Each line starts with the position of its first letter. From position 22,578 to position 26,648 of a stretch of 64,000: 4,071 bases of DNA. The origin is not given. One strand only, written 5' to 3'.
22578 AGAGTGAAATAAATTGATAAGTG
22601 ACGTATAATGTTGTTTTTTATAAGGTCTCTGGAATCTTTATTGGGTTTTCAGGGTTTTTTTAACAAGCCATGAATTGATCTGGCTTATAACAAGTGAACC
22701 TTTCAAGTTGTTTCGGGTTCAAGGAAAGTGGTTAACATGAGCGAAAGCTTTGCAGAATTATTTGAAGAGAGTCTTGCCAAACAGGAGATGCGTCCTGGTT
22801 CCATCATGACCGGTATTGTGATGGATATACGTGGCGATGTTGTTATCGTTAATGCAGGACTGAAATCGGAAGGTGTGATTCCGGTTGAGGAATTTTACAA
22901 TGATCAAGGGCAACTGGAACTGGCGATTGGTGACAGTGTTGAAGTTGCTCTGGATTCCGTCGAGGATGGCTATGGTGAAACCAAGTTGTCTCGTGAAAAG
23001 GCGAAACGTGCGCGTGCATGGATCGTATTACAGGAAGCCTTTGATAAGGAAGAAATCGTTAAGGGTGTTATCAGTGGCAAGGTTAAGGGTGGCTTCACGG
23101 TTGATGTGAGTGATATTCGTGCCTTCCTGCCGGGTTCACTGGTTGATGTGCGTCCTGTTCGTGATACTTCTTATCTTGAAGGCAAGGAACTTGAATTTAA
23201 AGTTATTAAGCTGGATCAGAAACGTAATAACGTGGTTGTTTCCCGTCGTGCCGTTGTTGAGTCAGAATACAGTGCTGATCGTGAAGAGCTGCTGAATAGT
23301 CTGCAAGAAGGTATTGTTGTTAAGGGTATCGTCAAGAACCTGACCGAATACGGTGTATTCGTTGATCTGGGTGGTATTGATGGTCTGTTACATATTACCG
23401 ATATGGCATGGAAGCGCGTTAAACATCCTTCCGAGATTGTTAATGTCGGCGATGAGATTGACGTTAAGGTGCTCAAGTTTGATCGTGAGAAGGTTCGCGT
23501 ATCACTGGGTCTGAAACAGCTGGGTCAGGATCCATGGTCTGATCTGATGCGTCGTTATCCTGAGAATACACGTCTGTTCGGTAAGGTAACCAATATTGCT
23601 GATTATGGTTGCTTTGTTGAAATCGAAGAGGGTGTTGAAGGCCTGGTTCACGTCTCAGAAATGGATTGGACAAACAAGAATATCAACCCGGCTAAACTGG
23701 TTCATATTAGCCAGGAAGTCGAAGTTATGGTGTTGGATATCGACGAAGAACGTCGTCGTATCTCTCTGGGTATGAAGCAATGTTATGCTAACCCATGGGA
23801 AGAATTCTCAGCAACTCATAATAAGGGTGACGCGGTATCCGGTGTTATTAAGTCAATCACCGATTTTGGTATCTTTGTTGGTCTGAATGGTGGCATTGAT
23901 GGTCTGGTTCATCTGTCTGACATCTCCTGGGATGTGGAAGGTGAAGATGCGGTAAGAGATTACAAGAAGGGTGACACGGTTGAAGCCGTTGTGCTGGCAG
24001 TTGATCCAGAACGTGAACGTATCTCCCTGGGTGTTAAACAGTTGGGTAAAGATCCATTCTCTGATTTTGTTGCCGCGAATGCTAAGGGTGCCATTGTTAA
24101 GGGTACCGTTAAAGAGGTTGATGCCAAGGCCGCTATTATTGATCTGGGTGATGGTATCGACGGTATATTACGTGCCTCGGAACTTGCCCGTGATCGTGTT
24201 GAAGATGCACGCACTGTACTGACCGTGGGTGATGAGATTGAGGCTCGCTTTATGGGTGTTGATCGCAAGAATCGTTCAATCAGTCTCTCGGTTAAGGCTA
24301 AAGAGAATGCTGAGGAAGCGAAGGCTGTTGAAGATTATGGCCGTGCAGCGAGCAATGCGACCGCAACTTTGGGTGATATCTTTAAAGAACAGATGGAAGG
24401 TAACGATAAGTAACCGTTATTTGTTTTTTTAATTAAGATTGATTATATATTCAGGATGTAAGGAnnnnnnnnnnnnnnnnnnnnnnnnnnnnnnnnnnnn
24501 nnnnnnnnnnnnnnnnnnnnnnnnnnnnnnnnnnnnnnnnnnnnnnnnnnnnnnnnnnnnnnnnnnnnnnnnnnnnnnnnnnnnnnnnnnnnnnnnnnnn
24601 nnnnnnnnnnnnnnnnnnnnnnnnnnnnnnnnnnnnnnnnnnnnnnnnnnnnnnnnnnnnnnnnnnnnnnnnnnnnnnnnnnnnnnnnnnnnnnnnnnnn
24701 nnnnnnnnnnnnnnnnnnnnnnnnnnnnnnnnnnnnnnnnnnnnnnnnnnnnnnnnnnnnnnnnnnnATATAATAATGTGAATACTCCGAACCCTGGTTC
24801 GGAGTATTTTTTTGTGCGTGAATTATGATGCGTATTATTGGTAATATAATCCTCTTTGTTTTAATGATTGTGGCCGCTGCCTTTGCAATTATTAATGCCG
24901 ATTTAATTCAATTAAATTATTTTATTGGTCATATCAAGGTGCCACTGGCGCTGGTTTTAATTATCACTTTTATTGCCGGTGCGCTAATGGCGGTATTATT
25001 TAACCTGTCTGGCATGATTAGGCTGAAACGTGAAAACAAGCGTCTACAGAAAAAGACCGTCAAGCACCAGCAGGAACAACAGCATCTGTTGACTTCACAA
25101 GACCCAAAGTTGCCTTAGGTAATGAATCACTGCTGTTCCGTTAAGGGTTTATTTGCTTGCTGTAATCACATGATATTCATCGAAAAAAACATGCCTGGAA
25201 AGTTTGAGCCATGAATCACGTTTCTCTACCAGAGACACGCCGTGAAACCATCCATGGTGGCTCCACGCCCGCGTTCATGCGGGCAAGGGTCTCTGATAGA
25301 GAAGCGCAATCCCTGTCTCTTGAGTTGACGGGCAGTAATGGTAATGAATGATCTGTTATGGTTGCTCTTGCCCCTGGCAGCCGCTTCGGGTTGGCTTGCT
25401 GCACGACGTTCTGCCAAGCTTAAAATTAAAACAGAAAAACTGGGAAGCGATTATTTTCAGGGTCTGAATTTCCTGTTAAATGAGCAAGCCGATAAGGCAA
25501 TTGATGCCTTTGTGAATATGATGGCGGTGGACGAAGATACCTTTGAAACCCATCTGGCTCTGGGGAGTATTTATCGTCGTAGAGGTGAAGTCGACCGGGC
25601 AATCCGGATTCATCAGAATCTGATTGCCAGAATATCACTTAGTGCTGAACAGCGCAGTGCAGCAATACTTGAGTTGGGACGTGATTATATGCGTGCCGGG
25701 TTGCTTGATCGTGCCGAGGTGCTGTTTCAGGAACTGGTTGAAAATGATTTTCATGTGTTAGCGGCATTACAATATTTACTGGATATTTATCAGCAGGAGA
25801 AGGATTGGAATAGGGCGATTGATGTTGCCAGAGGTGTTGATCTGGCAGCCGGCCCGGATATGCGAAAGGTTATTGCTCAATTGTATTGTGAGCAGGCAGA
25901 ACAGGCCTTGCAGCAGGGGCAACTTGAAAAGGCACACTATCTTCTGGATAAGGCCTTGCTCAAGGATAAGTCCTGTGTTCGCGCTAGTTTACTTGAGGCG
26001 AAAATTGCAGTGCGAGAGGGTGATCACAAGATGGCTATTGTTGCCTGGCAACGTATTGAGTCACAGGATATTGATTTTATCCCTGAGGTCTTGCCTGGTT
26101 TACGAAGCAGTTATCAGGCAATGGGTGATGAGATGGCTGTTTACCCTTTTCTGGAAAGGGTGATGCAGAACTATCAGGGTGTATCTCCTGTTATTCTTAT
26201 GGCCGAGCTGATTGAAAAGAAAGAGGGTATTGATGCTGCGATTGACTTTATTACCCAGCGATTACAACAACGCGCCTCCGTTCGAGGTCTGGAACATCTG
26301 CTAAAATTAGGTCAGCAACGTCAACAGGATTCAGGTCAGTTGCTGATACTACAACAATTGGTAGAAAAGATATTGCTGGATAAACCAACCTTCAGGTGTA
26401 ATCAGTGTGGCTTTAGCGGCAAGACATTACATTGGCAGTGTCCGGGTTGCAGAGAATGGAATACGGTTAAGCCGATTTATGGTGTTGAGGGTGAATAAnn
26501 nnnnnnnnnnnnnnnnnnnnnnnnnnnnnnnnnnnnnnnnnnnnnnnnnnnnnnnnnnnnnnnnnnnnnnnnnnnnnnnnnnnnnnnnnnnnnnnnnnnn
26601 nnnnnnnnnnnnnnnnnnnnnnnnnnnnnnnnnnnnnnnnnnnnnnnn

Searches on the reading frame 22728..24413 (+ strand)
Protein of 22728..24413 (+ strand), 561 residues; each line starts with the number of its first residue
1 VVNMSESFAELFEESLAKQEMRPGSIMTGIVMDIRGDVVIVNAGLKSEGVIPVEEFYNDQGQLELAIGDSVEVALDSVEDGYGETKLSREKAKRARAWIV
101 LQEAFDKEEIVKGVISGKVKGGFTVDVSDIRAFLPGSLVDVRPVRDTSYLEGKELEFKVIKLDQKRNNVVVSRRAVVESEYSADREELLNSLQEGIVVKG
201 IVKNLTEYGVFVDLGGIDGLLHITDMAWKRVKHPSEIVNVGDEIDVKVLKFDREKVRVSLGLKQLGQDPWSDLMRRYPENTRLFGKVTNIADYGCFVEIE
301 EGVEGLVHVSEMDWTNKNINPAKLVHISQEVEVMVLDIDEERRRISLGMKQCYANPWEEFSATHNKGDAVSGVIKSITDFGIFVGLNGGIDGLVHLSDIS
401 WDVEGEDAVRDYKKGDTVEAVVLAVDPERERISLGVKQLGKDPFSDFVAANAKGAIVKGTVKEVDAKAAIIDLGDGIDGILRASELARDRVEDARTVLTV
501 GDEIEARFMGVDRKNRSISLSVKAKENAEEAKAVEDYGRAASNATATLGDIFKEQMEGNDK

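Call 60: search_protein_families(library=pfam, proteins=[window:22728-24413:+])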
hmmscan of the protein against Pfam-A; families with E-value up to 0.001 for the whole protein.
window:22728-24413:+ (561 aa): 6 families
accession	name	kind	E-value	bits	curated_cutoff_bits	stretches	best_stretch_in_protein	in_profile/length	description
PF00575.29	S1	-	8.2e-98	321.3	22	6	364-437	2-74/74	S1 RNA binding domain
PF23459.1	S1_RRP5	-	7.5e-21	74.9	27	1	192-260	1-70/72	RRP5 S1 domain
PF21710.3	Spt6_S1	-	2e-20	73.3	27.5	0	362-429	12-79/91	Spt6, S1/OB domain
PF17092.11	PCB_OB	-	3.9e-05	24.8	27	0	191-250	28-99/111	Penicillin-binding protein OB-like domain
PF02599.21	CsrA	-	0.00043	20.6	27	0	234-258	8-32/53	Global regulator protein family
PF13509.12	S1_2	-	0.00094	19.7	21.8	0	286-313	8-35/61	S1 domain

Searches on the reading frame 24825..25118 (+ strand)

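Call 60: search_protein_families(library=pfam, proteins=[window:24825-25118:+])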
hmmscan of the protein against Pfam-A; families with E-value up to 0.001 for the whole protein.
window:24825-25118:+ (97 aa): 2 families
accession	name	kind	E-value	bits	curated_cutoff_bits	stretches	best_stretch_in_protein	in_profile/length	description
PF06305.16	LapA_dom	-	7.8e-18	64.6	28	1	24-85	2-63/64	Lipopolysaccharide assembly protein A domain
PF07332.16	Phage_holin_3_6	-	0.00036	21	28.4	1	9-89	47-115/116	Putative Actinobacterial Holin-X, holin superfamily III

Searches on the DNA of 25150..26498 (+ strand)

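Call 16: search_rna_families(source=window, start=25150, end=25380, threshold=evalue, max_evalue=10, show_alignments=2)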
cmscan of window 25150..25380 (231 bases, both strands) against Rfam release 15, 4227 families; matches with E-value up to 10: 4.
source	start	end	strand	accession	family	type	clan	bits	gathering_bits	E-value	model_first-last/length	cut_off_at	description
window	25203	25322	-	RF01731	TwoAYGGAY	Cis-reg;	CL00106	18.9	43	1.6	1-168/168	no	TwoAYGGAY RNA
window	25214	25309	+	RF00714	MIR535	Gene; miRNA;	-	16.4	64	0.79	1-95/95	no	MIR535 microRNA precursor family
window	25171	25242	-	RF03962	mir-958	Gene; miRNA;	-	13.5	78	4.5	1-92/92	no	mir-958 microRNA precursor family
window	25150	25197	-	RF00077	SraB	Gene; sRNA;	-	11.8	130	4.3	1-49/169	3'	SraB RNA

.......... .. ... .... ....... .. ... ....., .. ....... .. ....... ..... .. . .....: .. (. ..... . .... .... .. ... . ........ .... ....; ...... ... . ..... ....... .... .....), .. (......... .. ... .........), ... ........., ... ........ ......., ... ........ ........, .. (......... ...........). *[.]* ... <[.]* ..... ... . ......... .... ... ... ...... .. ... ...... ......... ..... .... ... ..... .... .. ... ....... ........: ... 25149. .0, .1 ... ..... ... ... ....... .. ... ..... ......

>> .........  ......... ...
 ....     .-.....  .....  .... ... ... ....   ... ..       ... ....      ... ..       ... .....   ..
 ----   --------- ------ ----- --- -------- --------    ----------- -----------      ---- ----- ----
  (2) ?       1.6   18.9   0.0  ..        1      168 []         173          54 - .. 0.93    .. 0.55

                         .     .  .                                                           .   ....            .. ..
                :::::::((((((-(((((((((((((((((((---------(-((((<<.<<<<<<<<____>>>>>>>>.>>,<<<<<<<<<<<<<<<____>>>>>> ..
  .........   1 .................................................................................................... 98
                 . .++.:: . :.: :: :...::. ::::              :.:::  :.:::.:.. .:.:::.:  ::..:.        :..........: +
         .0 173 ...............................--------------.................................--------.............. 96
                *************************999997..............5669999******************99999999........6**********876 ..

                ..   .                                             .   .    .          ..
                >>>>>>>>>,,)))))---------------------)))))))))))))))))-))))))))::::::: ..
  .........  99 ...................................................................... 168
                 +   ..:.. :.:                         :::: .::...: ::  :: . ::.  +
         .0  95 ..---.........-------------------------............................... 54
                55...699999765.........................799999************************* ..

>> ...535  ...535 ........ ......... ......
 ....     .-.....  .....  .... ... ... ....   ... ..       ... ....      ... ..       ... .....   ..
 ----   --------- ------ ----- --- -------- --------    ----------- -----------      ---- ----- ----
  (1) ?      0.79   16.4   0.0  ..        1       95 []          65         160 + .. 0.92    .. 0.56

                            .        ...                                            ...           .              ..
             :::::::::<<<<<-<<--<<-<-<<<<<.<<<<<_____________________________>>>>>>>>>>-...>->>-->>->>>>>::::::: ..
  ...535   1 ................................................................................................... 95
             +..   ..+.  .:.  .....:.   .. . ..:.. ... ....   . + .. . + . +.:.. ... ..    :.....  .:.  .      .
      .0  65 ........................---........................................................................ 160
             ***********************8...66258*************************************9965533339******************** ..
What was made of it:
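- On TwoAYGGAY (RF01731): The order of parts matches the Rfam consensus line (call 16). The Rfam alignment needs deletions of 8, 14 and 25 positions (call 16).
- On Ysr224 (RF02770): Copy 2 is not listed (call 16).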

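Call 86: search_with_rna_model(model_id=R1, sources=[L121, L122, L123], max_evalue=1, filters=off)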
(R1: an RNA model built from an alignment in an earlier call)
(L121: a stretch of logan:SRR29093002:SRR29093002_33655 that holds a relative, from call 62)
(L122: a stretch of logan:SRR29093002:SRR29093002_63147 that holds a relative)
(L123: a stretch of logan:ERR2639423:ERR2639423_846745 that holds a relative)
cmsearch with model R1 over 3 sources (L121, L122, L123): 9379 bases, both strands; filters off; matches with E-value up to 1: 4.
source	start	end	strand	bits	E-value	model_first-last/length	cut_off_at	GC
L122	577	634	-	20.1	0.0015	18-79/96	no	0.6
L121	1005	1040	+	12.8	0.1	1-96/96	no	0.28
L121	1005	1040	-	11.8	0.18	1-96/96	no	0.28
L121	1435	1471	-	8.8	0.97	1-96/96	no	0.46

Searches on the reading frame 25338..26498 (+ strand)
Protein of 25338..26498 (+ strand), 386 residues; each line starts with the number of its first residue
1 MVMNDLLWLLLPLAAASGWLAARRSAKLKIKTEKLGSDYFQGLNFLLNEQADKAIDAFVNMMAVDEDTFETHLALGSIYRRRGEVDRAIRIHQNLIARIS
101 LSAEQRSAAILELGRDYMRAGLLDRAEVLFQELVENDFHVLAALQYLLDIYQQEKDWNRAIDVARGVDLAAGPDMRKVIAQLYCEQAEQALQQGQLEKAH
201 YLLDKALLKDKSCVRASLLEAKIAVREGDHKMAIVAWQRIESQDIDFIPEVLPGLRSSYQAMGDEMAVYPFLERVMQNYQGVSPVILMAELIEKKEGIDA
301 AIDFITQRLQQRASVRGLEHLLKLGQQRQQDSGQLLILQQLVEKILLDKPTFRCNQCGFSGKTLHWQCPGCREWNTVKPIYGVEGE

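Call 60: search_protein_families(library=pfam, proteins=[window:25338-26498:+])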
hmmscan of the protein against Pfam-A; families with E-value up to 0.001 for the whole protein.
window:25338-26498:+ (386 aa): 10 families
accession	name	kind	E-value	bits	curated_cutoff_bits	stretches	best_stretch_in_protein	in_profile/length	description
PF18073.7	Zn_ribbon_LapB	-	6e-11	42.3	25.7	1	352-379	1-28/28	Rubredoxin metal binding domain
PF13432.12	TPR_16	-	2.7e-10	40.9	32.7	1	185-239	2-55/65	Tetratricopeptide repeat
PF14559.12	TPR_19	-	4.1e-09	37.1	25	0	190-234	1-45/68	Tetratricopeptide repeat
PF07719.23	TPR_2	-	1.3e-08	34.7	27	0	180-211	1-32/34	Tetratricopeptide repeat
PF25063.1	ARM_TT21_C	-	2.1e-07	31.5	35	0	186-238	101-153/209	Tetratricopeptide repeat protein 21 C-terminal ARM domain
PF13176.12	TPR_7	-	1.5e-06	28.3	27.9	1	71-99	1-28/36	Tetratricopeptide repeat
PF13428.12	TPR_14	-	2.5e-06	28.1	23.5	0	70-97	2-29/44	Tetratricopeptide repeat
PF12895.13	ANAPC3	-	1.9e-05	25.3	27.2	0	192-236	1-45/82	Anaphase-promoting complex, cyclosome, subunit 3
PF23914.1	TPR_CcmH_CycH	-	2.2e-05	24.8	42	0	187-241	94-148/158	Cytochrome c-type biogenesis protein H TPR domain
PF25064.1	ARM_TT21_5th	-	0.00036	21.3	27.8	0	49-95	15-61/117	TT21 fifth ARM repeats domain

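Call 61: find_homologous_proteins(query=window:25338-26498:+, max_evalue=1e-60)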
Query window:25338-26498:+ (386 aa): 7860 proteins with E <= 1e-60 among 8000 candidates; the best 120 are listed.
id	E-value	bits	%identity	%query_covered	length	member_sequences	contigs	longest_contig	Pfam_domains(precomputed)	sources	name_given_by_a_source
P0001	1.7e-250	848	100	99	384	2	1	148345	PF14559.13,PF25063.1,PF18073.8,PF23914.2,PF12895.14,PF13176.13,PF13432.13,PF13428.13,PF07719.24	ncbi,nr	ncbi:MAG: lipopolysaccharide assembly protein LapB [Gammaproteobacteria bacterium]|nr:lipopolysaccha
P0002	3.6e-182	624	74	99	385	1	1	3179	PF14559.13,PF25063.1,PF18073.8,PF23914.2,PF00515.35,PF12895.14,PF13424.13,PF13176.13,PF13432.13,PF13428.13,PF07719.24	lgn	-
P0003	3.5e-137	475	56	99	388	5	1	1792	PF14559.13,PF18073.8,PF23914.2,PF01535.27,PF13424.13,PF13176.13,PF13432.13,PF13428.13,PF07719.24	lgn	-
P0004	3.8e-137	475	56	99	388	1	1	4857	PF14559.13,PF25063.1,PF18073.8,PF00515.35,PF12895.14,PF13424.13,PF13176.13,PF13432.13,PF13428.13,PF07719.24,PF13174.13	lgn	-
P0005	9.4e-137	474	54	99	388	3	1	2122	PF14559.13,PF25063.1,PF18073.8,PF25062.2,PF01535.27,PF13424.13,PF13176.13,PF13432.13,PF13428.13,PF25064.2,PF07719.24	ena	-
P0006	7.6e-136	471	55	97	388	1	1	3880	PF25063.1,PF25058.2,PF01535.27,PF13176.13,PF13428.13,PF14559.13,PF18073.8,PF12895.14,PF13424.13,PF13432.13,PF07719.24,PF13174.13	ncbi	-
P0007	1.4e-135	470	57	99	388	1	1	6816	PF14559.13,PF25063.1,PF18073.8,PF00515.35,PF13424.13,PF13176.13,PF13432.13,PF13428.13,PF13181.13,PF07719.24,PF13174.13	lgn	-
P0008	1.5e-135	470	57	99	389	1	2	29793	PF14559.13,PF25063.1,PF18073.8,PF23914.2,PF00515.35,PF13424.13,PF13176.13,PF13432.13,PF13428.13,PF07719.24,PF13174.13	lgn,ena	-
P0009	2.0e-135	470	54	99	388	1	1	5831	PF14559.13,PF25063.1,PF18073.8,PF12895.14,PF01535.27,PF13424.13,PF13176.13,PF13432.13,PF13428.13,PF07719.24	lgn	-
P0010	2.4e-135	469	57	99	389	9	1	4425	PF14559.13,PF18073.8,PF23914.2,PF00515.35,PF12895.14,PF13424.13,PF13176.13,PF13432.13,PF13428.13,PF07719.24,PF13174.13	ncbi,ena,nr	ncbi:MAG TPA: lipopolysaccharide assembly protein LapB [Gammaproteobacteria bacterium]|nr:lipopolysa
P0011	4.0e-135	469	56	96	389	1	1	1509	PF25063.1,PF23914.2,PF13176.13,PF13428.13,PF14559.13,PF18073.8,PF00515.35,PF12895.14,PF13424.13,PF13432.13,PF13181.13,PF07719.24,PF13174.13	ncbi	-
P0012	5.4e-135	468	55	99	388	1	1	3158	PF14559.13,PF25063.1,PF18073.8,PF25062.2,PF01535.27,PF13176.13,PF13432.13,PF13428.13,PF07719.24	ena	-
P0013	8.5e-135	468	55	99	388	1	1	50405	PF14559.13,PF25063.1,PF18073.8,PF25062.2,PF01535.27,PF13424.13,PF13176.13,PF13432.13,PF13428.13,PF07719.24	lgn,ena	-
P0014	9.6e-135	467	55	96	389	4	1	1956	PF14559.13,PF25063.1,PF18073.8,PF00515.35,PF13424.13,PF13176.13,PF13432.13,PF13428.13,PF13181.13,PF07719.24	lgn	-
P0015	4.3e-134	465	55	99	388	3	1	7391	PF14559.13,PF18073.8,PF01535.27,PF13424.13,PF13176.13,PF13432.13,PF13428.13,PF07719.24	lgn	-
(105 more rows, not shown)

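Call 62: find_encoding_contigs(protein=P0002, flank=3000, max_places=3)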
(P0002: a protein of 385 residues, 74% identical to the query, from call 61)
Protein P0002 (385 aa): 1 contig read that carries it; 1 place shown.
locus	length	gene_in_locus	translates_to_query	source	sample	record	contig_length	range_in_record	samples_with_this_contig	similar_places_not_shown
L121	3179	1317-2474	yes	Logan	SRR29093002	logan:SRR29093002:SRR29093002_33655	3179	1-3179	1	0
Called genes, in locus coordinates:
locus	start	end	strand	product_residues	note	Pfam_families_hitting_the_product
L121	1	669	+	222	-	?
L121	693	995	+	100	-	PF00216:Bac_DNA_binding, PF18291:HU-HIG (weak)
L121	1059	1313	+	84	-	PF06305:LapA_dom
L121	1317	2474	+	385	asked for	PF13432:TPR_16 (faint), PF23914:TPR_CcmH_CycH (faint), PF12895:ANAPC3 (faint), PF25063:ARM_TT21_C (faint), PF00515:TPR_1 (faint), PF07719:TPR_2 (faint), PF13176:TPR_7 (weak), PF18073:Zn_ribbon_LapB, +3 more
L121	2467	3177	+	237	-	?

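Call 63: find_encoding_contigs(protein=P0001, flank=1000, max_places=3)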
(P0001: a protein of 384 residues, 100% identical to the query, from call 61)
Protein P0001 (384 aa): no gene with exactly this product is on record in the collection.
